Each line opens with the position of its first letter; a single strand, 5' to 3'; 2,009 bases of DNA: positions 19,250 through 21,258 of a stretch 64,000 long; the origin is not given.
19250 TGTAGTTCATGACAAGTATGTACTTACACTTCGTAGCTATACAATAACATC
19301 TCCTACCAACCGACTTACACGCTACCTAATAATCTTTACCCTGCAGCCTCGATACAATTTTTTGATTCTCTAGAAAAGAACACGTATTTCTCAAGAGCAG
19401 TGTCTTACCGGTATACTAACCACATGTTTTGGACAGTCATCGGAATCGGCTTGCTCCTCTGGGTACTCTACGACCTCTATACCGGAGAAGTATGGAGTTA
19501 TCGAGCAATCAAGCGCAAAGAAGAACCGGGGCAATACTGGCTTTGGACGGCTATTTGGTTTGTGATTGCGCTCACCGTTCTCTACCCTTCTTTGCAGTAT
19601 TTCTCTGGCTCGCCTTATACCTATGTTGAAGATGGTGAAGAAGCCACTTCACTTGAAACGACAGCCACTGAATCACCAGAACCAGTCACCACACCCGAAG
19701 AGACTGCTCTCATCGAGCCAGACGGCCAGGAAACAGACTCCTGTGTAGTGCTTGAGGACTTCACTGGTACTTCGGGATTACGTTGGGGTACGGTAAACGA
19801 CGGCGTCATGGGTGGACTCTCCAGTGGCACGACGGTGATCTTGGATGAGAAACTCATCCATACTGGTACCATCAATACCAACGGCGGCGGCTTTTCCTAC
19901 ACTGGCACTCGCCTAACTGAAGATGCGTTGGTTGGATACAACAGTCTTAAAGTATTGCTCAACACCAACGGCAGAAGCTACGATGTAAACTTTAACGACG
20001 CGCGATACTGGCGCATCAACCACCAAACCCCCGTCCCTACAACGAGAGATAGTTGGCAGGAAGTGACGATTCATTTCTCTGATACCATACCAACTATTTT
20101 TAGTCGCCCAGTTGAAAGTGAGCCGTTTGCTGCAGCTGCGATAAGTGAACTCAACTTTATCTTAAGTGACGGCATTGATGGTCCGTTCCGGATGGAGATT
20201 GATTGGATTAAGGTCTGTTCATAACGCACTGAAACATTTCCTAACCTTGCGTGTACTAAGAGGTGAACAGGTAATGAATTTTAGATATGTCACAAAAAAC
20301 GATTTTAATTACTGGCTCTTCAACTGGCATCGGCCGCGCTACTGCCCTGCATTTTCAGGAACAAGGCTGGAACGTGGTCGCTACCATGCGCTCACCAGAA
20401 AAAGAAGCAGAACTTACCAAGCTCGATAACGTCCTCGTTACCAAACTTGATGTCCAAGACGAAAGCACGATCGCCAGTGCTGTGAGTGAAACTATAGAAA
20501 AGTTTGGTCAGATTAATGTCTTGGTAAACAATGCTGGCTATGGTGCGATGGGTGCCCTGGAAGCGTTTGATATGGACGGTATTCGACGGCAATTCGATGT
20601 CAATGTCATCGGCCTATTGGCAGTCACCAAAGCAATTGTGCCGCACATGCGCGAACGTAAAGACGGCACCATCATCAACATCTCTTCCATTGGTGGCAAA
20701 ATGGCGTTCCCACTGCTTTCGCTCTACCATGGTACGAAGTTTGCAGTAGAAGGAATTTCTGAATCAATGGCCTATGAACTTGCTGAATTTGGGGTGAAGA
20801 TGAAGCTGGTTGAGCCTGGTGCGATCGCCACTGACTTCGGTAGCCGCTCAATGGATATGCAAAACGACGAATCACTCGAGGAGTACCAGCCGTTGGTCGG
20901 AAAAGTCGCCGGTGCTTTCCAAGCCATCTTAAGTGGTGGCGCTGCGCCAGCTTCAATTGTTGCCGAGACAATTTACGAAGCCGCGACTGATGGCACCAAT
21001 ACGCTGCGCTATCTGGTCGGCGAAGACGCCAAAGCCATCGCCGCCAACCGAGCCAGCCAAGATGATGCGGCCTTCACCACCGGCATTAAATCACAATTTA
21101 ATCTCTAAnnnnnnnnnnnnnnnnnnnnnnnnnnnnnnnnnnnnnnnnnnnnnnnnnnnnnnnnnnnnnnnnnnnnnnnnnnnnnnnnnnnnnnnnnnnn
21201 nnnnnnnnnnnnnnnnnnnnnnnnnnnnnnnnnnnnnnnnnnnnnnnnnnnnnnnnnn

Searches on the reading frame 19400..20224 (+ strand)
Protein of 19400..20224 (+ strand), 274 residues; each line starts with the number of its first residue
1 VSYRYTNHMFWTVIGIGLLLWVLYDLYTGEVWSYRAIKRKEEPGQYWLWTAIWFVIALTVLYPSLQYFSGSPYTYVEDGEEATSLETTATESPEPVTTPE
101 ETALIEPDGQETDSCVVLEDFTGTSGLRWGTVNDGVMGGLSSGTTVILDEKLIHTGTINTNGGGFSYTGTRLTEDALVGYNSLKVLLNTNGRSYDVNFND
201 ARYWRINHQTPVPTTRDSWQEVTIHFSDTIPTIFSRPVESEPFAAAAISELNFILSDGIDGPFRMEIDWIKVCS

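Call 3: search_protein_families(library=pfam, proteins=[window:19400-20224:+], max_evalue=0.01)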
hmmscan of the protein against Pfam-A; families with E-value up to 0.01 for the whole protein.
window:19400-20224:+ (274 aa): 1 family
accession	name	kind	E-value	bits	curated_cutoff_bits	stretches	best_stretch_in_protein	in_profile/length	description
PF08547.18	CIA30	-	1.9e-24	86.9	24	1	121-267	3-157/157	Complex I intermediate-associated protein 30 (CIA30)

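Call 4: search_protein_families(library=ncbifam, proteins=[window:19400-20224:+], max_evalue=0.01)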
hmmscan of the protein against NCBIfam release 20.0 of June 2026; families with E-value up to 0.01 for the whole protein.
window:19400-20224:+ (274 aa): 0 families

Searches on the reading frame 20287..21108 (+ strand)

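Call 3: search_protein_families(library=pfam, proteins=[window:20287-21108:+], max_evalue=0.01)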
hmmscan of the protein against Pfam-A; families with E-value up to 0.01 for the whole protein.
window:20287-21108:+ (273 aa): 8 families
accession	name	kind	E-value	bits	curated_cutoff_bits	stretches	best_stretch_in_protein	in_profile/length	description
PF00106.31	adh_short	-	4.7e-49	167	26.6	1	4-188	1-190/195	short chain dehydrogenase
PF13561.12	adh_short_C2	-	1.2e-40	140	27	1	13-202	6-199/236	Enoyl-(Acyl carrier protein) reductase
PF08659.16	KR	-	2.5e-10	41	22.6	1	5-158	2-160/180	KR domain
PF13460.12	NAD_binding_10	-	1.6e-06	28.6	27.2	1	10-138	1-102/184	NAD(P)H-binding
PF08643.16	DUF1776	-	3.8e-06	27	25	1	4-180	4-199/294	Fungal family of unknown function (DUF1776)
PF05368.20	NmrA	-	1.9e-05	24.8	27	1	3-68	2-69/298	NmrA-like family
PF01370.27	Epimerase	-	5.6e-05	23.1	20.9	1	6-118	1-103/240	NAD dependent epimerase/dehydratase family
PF04321.23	RmlD_sub_bind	-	0.00047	19.8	27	1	5-93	2-69/287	RmlD substrate binding domain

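Call 4: search_protein_families(library=ncbifam, proteins=[window:20287-21108:+], max_evalue=0.01)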
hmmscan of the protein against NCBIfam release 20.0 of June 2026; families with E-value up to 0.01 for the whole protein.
window:20287-21108:+ (273 aa): 237 families (the best 25 are shown)
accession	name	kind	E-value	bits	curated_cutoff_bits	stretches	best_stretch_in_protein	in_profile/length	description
NF004824.0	PRK06180.1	subfamily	6.6e-74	248.6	298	1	2-261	3-263/279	oxidoreductase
NF004826.0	PRK06182.1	subfamily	4.7e-73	245.8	305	1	1-270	2-272/274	oxidoreductase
NF004823.0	PRK06179.1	subfamily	2.3e-66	224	310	1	2-273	4-269/271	oxidoreductase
NF005372.1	PRK06914.1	subfamily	6.7e-65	219.1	320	1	3-251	2-257/279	SDR family oxidoreductase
NF006114.0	PRK08263.1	subfamily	8e-65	218.8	290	1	1-258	1-256/280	short chain dehydrogenase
NF005065.0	PRK06482.1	equivalog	6.9e-55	186.4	291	1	3-250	2-249/276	SDR family oxidoreductase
NF049977.1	KDhSphingRedKdsR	equivalog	9.9e-55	185.8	400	1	2-251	2-246/267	3-ketodihydrosphingosine reductase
NF004284.0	PRK05693.1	equivalog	4.8e-47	160.8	326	1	4-248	2-245/274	SDR family oxidoreductase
NF004649.0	PRK05993.1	equivalog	1.7e-45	155.4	387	1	2-249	3-255/277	SDR family oxidoreductase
NF005559.1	PRK07231.1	subfamily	1.1e-44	152.9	215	1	2-197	3-203/249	glucose 1-dehydrogenase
NF006123.0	PRK08267.1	equivalog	5.4e-43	147.1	261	1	3-255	2-241/261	SDR family oxidoreductase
NF006776.0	PRK09291.1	equivalog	6.1e-43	147.3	265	1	3-194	2-192/257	SDR family oxidoreductase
NF005878.0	PRK07825.1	subfamily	3.5e-42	144.7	287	1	2-188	8-195/278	short chain dehydrogenase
NF005495.0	PRK07109.1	subfamily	4.3e-41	141.3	264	1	2-188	7-200/334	SDR family oxidoreductase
NF005672.0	PRK07454.1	equivalog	8.1e-41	139.8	234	1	2-184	5-192/241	SDR family oxidoreductase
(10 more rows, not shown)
